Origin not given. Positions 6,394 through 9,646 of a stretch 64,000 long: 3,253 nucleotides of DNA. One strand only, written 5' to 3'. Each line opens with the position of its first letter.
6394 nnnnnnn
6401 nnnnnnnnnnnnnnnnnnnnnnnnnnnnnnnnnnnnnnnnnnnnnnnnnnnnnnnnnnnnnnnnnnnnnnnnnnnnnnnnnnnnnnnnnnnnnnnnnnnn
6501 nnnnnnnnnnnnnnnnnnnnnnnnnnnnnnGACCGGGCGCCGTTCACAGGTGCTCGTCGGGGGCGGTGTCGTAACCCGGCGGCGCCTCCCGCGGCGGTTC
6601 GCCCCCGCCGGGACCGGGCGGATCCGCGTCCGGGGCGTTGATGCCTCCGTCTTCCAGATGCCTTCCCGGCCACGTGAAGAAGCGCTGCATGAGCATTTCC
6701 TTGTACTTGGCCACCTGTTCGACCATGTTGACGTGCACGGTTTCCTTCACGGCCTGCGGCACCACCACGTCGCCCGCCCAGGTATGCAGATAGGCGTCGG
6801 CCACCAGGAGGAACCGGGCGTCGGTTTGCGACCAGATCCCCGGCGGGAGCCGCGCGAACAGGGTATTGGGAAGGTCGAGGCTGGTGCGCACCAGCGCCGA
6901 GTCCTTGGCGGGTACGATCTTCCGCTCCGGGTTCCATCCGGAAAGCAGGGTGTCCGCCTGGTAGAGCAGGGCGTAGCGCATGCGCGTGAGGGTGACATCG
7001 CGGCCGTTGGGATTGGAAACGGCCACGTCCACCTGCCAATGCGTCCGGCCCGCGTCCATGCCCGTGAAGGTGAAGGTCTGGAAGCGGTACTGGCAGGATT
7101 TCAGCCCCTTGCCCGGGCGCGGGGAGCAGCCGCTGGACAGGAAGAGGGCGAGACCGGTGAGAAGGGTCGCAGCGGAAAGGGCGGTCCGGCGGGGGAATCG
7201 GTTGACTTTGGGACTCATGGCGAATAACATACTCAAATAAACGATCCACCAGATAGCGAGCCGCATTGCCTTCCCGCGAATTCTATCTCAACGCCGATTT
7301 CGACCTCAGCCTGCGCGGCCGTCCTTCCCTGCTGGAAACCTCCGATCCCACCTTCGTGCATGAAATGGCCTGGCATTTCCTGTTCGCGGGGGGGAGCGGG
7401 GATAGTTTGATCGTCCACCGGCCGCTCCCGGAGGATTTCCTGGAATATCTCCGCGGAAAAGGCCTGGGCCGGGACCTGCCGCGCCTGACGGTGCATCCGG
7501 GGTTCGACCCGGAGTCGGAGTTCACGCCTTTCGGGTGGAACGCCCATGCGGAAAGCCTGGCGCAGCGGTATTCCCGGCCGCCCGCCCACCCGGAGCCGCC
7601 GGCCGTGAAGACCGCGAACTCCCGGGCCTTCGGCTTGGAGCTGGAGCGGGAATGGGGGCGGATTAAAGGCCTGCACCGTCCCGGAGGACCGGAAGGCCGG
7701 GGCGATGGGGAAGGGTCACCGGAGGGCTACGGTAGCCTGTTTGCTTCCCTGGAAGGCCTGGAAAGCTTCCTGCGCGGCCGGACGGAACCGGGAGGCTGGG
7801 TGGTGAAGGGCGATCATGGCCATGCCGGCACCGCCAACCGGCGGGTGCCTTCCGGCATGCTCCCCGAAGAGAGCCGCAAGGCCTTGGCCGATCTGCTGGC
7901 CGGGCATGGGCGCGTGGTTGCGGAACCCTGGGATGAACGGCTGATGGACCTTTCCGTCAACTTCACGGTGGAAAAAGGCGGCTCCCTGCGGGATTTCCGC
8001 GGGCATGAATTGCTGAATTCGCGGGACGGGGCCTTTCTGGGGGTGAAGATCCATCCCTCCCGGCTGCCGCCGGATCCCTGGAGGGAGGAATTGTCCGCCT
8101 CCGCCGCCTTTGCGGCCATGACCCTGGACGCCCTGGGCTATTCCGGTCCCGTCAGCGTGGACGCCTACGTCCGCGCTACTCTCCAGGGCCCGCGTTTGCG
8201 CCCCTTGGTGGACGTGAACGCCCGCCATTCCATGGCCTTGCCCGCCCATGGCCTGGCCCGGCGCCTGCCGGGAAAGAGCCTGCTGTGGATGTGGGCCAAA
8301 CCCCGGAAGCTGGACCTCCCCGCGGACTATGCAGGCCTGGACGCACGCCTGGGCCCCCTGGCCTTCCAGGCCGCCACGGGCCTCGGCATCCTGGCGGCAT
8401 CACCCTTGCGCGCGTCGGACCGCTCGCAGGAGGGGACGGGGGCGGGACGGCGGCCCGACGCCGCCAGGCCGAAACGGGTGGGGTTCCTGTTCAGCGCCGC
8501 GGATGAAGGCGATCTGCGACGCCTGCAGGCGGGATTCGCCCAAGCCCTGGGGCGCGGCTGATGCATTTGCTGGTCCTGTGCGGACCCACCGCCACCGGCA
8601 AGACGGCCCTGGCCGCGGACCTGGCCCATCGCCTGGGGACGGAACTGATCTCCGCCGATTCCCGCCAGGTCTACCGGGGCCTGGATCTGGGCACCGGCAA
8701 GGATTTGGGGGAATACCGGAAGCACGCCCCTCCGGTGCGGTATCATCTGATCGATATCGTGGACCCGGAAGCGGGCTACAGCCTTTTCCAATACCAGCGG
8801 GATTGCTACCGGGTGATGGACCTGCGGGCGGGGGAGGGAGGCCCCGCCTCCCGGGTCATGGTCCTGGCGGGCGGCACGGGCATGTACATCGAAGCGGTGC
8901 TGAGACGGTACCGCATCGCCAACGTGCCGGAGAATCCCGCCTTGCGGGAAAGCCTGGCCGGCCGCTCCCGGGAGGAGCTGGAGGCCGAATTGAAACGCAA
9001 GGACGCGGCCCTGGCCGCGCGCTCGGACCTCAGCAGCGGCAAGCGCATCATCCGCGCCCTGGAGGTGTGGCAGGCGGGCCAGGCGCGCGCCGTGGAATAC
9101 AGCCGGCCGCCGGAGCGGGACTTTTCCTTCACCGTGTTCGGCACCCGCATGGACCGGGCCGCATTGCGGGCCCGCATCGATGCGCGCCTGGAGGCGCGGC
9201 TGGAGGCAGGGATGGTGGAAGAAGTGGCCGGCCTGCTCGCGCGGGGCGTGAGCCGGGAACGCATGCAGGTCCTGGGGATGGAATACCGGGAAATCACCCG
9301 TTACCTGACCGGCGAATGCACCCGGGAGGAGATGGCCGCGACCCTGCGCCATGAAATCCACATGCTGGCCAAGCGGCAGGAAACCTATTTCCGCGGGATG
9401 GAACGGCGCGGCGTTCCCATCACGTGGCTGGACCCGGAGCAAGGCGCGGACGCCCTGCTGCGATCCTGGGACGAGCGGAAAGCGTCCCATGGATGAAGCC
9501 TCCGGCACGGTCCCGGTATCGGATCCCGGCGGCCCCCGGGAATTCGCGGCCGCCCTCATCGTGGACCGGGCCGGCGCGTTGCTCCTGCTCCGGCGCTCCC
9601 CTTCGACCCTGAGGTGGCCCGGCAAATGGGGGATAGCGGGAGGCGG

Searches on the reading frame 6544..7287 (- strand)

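Call 32: search_protein_families(library=pfam, proteins=[window:6544-7287:-], max_evalue=0.0001)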
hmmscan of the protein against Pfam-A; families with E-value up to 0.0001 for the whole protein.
window:6544-7287:- (247 aa): 1 family
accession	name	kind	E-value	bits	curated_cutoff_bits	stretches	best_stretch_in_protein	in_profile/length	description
PF03168.19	LEA_2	-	3e-06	28.1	25.4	1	88-152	2-66/98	Late embryogenesis abundant protein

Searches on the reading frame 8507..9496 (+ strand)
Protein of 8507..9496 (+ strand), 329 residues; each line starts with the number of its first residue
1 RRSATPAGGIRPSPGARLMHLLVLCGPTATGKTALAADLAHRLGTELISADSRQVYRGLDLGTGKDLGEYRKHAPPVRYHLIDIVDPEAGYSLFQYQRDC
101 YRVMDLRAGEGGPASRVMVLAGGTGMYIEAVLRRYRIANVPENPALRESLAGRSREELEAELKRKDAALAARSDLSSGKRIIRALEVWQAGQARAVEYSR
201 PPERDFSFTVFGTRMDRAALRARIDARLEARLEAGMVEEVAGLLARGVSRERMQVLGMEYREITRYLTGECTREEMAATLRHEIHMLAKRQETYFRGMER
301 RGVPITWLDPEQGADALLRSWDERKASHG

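Call 32: search_protein_families(library=pfam, proteins=[window:8507-9496:+], max_evalue=0.0001)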
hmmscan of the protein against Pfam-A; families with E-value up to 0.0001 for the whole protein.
window:8507-9496:+ (329 aa): 3 families
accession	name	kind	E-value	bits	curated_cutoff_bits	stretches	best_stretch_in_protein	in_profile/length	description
PF01715.23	IPPT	-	2.8e-54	184.8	23.6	1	54-297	1-242/243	IPP transferase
PF01745.22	IPT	-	2.9e-06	27.3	20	1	19-67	1-49/233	Isopentenyl transferase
PF13671.12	AAA_33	-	7.8e-05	23.4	27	0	21-54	1-35/143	AAA domain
